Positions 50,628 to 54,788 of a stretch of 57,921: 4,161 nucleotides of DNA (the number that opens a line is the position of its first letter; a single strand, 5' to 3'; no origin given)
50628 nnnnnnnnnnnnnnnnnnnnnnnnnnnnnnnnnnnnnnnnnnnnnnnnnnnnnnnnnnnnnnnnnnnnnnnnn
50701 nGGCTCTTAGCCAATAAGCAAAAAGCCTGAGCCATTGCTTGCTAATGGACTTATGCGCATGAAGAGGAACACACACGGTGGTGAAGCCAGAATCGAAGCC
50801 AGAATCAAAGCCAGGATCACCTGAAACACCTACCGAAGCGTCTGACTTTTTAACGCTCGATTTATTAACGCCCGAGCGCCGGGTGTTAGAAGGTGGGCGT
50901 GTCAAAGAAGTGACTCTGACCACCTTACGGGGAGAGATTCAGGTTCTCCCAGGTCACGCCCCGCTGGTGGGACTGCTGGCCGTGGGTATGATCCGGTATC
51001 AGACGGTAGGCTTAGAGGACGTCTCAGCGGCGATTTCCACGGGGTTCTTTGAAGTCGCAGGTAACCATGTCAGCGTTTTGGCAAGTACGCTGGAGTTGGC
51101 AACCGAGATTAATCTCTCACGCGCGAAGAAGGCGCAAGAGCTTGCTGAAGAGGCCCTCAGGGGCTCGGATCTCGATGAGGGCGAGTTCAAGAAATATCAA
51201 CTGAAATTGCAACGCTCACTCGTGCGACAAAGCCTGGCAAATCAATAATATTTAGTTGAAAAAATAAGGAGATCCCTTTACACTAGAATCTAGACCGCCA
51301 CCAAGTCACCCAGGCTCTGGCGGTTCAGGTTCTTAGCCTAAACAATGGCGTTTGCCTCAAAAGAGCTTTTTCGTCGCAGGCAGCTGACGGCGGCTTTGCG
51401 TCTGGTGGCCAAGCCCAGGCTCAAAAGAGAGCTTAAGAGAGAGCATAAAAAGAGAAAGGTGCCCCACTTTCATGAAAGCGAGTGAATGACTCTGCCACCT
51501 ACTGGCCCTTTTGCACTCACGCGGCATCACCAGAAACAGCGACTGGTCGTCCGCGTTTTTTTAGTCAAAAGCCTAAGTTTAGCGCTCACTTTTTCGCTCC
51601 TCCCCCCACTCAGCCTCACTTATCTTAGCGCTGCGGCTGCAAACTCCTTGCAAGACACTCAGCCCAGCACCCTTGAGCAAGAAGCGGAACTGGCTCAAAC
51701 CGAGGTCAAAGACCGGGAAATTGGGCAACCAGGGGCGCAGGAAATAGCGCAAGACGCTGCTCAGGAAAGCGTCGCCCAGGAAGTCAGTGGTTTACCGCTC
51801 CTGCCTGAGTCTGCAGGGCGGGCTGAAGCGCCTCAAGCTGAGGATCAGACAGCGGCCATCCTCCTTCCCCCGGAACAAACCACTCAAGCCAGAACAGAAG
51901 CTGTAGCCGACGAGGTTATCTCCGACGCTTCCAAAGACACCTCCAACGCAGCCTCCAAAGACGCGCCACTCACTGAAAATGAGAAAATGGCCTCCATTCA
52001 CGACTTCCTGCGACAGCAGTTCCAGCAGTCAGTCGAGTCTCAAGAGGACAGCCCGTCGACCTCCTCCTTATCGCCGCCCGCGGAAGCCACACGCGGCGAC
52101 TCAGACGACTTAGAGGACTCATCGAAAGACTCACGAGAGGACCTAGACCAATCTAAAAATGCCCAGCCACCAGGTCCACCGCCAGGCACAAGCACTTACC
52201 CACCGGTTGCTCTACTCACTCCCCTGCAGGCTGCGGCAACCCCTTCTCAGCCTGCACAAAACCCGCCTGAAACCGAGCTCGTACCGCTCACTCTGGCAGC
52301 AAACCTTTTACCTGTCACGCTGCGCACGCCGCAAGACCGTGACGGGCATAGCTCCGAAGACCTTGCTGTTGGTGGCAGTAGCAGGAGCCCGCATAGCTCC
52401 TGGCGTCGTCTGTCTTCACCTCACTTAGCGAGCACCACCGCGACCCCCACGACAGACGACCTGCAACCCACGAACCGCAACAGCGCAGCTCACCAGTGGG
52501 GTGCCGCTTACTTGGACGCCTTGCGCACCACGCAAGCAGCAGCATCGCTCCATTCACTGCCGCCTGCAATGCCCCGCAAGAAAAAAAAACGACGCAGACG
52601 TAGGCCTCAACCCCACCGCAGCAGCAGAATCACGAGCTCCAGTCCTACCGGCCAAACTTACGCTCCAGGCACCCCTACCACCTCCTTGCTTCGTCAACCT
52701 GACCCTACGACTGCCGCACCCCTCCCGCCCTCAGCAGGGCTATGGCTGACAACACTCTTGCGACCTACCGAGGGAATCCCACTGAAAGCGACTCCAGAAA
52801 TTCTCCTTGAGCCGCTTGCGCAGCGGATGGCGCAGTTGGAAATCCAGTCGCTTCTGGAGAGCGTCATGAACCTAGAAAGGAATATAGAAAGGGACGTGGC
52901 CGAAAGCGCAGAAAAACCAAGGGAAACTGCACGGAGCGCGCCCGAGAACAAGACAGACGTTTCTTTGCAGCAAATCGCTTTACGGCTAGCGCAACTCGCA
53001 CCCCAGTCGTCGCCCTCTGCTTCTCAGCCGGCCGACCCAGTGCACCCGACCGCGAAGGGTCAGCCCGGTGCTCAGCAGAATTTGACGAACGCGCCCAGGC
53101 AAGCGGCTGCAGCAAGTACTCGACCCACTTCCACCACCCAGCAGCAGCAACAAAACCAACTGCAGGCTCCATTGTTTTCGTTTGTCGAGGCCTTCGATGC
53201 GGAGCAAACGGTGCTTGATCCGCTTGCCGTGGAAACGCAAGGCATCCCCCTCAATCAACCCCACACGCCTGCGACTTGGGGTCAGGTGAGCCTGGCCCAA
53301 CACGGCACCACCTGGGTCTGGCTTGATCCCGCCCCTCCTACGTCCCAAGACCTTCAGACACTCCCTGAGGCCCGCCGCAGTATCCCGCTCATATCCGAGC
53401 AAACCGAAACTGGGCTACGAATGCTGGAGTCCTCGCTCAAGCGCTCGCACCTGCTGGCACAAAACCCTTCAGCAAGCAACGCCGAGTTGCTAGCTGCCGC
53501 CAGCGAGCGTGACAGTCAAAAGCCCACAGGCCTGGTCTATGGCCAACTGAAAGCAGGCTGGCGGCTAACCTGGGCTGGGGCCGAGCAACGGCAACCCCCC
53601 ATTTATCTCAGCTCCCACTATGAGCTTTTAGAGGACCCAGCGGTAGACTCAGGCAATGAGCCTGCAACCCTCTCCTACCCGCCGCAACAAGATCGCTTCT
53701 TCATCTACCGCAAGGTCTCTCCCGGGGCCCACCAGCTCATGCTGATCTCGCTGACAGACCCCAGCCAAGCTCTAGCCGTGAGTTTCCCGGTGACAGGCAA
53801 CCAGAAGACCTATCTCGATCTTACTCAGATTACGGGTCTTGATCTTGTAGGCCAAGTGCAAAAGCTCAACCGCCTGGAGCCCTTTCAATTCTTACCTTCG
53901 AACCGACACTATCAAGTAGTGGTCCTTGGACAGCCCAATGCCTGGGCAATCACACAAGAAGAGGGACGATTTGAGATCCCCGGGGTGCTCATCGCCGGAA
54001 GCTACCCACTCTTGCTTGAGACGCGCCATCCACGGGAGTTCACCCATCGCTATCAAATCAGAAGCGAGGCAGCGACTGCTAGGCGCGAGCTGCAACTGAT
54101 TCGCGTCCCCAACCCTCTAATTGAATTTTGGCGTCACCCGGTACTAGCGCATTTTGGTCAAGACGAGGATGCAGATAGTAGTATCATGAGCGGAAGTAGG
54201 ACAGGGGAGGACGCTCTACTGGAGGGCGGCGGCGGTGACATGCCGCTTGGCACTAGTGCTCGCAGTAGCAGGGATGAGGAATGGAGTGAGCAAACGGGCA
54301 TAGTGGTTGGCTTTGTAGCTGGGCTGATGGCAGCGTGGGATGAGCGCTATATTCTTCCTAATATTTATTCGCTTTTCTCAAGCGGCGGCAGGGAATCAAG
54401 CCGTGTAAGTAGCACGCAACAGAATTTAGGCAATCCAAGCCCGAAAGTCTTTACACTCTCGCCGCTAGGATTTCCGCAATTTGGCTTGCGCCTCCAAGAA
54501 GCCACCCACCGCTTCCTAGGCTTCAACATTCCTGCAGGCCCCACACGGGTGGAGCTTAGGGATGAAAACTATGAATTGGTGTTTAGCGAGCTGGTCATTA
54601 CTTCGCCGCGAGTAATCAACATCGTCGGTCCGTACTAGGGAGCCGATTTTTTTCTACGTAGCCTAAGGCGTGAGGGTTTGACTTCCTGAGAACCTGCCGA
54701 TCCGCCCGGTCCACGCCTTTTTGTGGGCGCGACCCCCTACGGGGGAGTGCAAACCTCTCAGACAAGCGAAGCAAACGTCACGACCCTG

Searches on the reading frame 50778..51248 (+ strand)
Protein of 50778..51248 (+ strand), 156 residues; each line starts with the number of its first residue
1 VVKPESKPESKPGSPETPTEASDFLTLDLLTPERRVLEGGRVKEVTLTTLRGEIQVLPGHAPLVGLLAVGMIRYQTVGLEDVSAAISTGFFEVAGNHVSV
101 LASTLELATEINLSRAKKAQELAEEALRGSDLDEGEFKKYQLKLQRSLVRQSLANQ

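Call 12: search_protein_families(library=pfam, proteins=[window:50778-51248:+], max_evalue=0.01)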
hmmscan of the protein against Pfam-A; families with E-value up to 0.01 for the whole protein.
window:50778-51248:+ (156 aa): 2 families
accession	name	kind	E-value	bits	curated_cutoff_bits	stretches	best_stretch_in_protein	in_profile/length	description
PF02823.21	ATP-synt_DE_N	-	2.8e-21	75.7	27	1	25-104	1-79/80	ATP synthase, Delta/Epsilon chain, beta-sandwich domain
PF00401.25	ATP-synt_DE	-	6e-07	30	24.6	1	110-150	2-42/47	ATP synthase, Delta/Epsilon chain, long alpha-helix domain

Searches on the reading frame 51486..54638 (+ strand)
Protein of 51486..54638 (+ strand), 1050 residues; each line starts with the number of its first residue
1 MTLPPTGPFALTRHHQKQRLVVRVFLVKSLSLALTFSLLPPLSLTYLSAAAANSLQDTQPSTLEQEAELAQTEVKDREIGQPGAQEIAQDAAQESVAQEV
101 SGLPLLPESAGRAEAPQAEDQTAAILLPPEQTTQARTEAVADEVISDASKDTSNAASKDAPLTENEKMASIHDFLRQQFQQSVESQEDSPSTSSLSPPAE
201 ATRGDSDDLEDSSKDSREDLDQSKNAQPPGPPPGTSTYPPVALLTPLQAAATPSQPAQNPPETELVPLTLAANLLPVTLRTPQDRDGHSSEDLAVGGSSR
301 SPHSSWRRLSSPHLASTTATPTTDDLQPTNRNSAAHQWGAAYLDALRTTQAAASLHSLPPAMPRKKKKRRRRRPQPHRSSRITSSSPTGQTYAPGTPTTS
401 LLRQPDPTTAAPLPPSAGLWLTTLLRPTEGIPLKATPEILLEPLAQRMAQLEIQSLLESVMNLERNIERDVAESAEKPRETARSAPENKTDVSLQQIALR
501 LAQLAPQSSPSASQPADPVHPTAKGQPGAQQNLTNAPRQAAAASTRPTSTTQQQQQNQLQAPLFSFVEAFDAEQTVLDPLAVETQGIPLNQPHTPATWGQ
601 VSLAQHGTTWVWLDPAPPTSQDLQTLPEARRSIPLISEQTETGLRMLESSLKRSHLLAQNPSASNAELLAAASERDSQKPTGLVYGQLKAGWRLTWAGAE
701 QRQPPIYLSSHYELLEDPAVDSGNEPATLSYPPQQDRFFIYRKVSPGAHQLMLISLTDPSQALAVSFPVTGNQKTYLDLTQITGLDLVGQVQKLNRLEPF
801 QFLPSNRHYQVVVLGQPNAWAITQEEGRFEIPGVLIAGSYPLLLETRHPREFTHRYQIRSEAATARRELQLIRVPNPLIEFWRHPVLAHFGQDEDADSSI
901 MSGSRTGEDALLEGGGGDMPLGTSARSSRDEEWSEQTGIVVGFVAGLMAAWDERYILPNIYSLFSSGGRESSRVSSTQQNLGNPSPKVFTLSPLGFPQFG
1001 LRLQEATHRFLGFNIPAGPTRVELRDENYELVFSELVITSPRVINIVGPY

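Call 12: search_protein_families(library=pfam, proteins=[window:51486-54638:+], max_evalue=0.01)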
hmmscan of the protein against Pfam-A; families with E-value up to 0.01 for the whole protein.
window:51486-54638:+ (1050 aa): 0 families

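Call 58: search_solved_structures(query=window:51486-54638:+, max_evalue=0.01)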
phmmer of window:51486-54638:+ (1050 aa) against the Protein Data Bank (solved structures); distinct sequences matched with E-value up to 0.01: 0.
